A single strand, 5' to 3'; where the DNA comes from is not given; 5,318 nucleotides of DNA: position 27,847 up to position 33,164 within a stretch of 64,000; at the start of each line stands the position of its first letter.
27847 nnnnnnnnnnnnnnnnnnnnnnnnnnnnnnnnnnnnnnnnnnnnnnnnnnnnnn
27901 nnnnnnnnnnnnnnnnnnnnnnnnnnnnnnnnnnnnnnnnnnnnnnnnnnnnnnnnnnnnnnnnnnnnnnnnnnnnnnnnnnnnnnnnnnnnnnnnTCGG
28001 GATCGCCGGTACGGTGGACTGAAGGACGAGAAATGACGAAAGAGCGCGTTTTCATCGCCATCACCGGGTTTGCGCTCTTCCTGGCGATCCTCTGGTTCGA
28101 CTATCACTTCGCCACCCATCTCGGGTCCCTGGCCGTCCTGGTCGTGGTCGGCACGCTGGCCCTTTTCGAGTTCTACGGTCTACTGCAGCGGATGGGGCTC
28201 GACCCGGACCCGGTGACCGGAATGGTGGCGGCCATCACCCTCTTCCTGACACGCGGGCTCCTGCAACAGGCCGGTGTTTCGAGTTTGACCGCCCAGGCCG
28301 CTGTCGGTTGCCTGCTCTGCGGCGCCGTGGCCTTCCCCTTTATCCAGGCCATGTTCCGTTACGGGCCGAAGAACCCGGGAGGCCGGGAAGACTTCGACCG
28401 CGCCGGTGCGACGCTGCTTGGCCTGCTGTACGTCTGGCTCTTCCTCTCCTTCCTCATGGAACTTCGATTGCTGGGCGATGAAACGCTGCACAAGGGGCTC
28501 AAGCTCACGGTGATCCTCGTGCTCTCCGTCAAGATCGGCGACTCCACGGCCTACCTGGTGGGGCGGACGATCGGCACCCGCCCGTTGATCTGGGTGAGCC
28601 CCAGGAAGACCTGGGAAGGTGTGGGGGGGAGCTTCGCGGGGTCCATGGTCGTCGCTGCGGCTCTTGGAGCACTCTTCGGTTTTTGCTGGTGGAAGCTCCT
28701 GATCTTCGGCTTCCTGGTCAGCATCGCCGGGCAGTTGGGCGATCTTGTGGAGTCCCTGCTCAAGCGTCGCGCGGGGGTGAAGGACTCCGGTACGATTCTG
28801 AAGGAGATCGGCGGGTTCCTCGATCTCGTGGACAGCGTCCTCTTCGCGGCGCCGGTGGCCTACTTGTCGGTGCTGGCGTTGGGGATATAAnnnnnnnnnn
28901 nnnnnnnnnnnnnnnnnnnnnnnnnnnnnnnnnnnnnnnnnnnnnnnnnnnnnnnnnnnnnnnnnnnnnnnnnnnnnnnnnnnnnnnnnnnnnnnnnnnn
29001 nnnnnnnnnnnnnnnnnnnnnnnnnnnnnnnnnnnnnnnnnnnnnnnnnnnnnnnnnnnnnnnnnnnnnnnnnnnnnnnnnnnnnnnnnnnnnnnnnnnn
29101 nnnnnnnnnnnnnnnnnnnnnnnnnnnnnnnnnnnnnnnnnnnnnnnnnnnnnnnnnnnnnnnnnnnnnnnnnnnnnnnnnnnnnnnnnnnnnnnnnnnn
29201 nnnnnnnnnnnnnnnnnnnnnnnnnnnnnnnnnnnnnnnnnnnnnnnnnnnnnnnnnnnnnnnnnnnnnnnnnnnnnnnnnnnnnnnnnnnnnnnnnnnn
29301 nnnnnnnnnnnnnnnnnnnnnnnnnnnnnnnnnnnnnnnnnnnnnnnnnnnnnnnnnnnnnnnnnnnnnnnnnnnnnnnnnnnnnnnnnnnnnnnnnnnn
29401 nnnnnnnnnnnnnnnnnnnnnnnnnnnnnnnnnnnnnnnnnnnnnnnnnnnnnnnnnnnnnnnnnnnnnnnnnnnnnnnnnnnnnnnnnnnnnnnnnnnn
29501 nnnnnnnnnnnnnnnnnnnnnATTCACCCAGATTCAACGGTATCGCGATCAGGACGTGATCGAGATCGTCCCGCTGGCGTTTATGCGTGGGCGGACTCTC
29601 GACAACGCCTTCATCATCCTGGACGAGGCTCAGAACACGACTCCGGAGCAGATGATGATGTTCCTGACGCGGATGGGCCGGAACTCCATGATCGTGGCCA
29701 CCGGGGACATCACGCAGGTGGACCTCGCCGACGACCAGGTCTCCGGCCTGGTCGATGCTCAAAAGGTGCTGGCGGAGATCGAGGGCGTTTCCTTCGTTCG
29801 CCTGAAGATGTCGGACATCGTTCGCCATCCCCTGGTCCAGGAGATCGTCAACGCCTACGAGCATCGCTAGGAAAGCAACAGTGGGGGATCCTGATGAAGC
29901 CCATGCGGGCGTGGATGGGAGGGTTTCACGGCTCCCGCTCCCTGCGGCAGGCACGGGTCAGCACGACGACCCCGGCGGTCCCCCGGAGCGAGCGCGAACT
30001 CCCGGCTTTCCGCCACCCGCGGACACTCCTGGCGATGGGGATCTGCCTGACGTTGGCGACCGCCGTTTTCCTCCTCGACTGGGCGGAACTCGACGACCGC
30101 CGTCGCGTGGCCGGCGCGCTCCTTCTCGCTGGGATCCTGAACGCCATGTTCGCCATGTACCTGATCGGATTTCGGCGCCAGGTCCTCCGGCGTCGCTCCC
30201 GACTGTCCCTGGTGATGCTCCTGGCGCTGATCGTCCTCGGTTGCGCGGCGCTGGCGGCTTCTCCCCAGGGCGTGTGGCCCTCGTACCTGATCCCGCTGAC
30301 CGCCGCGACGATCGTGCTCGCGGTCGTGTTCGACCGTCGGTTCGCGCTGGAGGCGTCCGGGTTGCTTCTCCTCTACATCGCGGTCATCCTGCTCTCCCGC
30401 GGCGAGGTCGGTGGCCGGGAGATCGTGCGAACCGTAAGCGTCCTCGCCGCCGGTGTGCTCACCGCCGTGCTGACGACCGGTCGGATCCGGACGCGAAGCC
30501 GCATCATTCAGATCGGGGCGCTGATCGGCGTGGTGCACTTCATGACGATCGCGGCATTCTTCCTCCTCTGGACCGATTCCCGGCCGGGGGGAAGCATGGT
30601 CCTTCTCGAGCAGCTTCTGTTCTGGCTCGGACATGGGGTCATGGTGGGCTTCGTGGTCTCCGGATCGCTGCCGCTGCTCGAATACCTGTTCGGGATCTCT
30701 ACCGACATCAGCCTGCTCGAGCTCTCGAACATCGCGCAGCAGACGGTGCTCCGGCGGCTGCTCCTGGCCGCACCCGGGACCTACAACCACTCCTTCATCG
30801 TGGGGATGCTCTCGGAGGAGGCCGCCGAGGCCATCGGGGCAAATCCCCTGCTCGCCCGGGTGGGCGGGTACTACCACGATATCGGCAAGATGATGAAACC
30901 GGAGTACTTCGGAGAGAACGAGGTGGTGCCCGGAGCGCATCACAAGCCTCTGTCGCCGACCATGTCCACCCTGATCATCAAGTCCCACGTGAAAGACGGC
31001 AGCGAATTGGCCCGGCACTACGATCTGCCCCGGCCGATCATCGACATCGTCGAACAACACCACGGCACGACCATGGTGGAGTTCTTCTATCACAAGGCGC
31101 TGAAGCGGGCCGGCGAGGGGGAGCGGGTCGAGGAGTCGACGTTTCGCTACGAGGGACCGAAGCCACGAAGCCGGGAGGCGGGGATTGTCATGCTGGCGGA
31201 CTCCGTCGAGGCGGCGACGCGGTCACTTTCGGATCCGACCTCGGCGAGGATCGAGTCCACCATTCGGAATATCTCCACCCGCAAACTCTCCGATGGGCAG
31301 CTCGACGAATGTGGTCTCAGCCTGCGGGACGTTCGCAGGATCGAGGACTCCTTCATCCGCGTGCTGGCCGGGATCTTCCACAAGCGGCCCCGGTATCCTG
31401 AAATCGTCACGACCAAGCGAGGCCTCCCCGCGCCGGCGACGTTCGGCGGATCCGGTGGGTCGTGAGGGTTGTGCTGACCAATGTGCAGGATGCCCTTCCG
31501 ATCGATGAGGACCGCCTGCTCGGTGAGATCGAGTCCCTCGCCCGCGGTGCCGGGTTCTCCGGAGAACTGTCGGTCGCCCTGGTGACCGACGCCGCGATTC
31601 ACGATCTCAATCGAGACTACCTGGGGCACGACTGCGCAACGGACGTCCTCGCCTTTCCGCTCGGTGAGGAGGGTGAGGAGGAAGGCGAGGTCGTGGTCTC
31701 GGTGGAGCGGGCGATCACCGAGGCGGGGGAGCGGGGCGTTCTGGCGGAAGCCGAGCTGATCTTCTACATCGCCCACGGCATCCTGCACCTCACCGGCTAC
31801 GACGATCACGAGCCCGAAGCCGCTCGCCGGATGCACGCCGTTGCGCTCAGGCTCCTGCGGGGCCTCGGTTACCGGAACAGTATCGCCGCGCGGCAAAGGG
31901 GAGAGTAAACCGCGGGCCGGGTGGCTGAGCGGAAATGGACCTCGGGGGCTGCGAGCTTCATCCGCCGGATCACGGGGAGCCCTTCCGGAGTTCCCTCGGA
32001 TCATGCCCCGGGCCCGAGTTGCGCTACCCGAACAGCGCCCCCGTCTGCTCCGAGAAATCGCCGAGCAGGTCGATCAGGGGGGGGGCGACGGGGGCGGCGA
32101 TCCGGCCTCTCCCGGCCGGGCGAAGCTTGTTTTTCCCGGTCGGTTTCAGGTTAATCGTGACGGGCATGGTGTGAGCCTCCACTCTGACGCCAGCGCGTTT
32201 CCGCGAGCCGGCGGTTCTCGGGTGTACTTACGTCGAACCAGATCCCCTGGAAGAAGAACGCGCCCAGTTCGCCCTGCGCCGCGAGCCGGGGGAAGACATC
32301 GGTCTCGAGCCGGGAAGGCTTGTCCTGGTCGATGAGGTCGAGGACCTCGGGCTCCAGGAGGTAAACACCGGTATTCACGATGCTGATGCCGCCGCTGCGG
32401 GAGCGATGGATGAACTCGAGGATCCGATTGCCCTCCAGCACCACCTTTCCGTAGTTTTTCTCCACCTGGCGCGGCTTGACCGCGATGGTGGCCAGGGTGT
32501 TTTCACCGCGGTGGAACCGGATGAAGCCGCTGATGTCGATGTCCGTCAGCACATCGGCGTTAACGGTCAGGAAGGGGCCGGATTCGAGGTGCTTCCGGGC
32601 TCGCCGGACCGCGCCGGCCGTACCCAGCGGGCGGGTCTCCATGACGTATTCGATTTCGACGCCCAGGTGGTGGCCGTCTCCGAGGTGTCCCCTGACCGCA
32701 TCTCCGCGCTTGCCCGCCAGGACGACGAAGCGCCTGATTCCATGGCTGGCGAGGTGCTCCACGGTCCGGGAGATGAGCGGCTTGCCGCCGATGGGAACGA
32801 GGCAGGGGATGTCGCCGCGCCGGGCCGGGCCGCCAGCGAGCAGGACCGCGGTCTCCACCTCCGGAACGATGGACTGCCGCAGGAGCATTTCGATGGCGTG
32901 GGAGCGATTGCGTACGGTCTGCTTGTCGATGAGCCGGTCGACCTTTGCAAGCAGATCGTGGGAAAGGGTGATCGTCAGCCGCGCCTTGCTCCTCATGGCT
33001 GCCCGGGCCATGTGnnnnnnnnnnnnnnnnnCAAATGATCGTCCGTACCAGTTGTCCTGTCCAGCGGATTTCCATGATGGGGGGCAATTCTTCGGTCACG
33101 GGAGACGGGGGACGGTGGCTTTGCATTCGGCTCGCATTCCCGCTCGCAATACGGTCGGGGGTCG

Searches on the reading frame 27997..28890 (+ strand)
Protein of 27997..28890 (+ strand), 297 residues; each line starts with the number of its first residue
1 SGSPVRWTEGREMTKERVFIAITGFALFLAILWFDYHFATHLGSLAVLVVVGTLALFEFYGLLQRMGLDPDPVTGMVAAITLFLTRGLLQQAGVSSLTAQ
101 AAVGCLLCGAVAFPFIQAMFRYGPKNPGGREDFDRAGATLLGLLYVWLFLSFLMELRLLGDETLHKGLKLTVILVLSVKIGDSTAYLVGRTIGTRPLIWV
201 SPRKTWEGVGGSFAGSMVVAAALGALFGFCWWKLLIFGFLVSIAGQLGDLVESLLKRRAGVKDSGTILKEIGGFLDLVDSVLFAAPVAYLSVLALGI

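Call 31: search_protein_families(library=pfam, proteins=[window:27997-28890:+], max_evalue=0.001)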
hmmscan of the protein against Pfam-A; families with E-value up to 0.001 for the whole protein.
window:27997-28890:+ (297 aa): 1 family
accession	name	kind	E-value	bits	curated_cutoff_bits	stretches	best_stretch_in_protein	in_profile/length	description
PF01148.25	CTP_transf_1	-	9e-45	154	24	1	15-292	1-261/264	Cytidylyltransferase family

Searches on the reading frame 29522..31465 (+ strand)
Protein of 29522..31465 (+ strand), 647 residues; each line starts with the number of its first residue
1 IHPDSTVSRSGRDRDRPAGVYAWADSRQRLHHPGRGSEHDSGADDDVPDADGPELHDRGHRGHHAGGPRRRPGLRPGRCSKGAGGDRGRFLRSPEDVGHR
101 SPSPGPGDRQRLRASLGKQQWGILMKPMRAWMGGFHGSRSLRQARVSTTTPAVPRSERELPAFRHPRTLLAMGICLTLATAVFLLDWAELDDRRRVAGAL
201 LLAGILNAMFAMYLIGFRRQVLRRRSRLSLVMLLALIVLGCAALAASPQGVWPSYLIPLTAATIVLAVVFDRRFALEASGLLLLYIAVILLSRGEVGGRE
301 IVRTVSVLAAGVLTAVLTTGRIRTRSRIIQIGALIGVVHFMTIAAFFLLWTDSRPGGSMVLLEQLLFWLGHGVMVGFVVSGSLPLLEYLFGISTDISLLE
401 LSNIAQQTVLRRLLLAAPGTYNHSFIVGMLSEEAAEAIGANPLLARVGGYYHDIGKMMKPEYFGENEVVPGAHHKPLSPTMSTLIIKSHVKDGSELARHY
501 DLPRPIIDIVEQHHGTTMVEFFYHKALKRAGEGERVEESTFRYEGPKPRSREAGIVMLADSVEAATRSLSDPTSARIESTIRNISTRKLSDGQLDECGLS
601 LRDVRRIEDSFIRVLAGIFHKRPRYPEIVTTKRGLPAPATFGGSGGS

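Call 31: search_protein_families(library=pfam, proteins=[window:29522-31465:+], max_evalue=0.001)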
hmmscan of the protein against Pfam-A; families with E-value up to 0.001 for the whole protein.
window:29522-31465:+ (647 aa): 3 families
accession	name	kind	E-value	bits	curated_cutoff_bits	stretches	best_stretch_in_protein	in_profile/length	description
PF07698.17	7TM-7TMR_HD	-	1.4e-22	81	29.4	1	196-394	4-190/190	7TM receptor with intracellular HD hydrolase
PF01966.28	HD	-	2.3e-19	70.2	22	1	420-564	1-115/116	HD domain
PF08668.18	HDOD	-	0.00021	21.3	22.9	1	415-514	90-194/196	HDOD domain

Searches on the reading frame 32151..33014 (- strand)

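Call 31: search_protein_families(library=pfam, proteins=[window:32151-33014:-], max_evalue=0.001)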
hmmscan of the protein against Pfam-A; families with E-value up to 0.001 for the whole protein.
window:32151-33014:- (287 aa): 3 families
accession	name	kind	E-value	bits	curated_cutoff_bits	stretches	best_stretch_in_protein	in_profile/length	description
PF00483.29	NTP_transferase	-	9.7e-28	97.8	21.2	1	67-266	19-233/245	Nucleotidyl transferase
PF12804.13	NTP_transf_3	-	3.3e-08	34.3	27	1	56-155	1-96/160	MobA-like NTP transferase domain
PF01402.27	RHH_1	-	0.00012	22.3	20.5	1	12-47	1-35/39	Ribbon-helix-helix protein, copG family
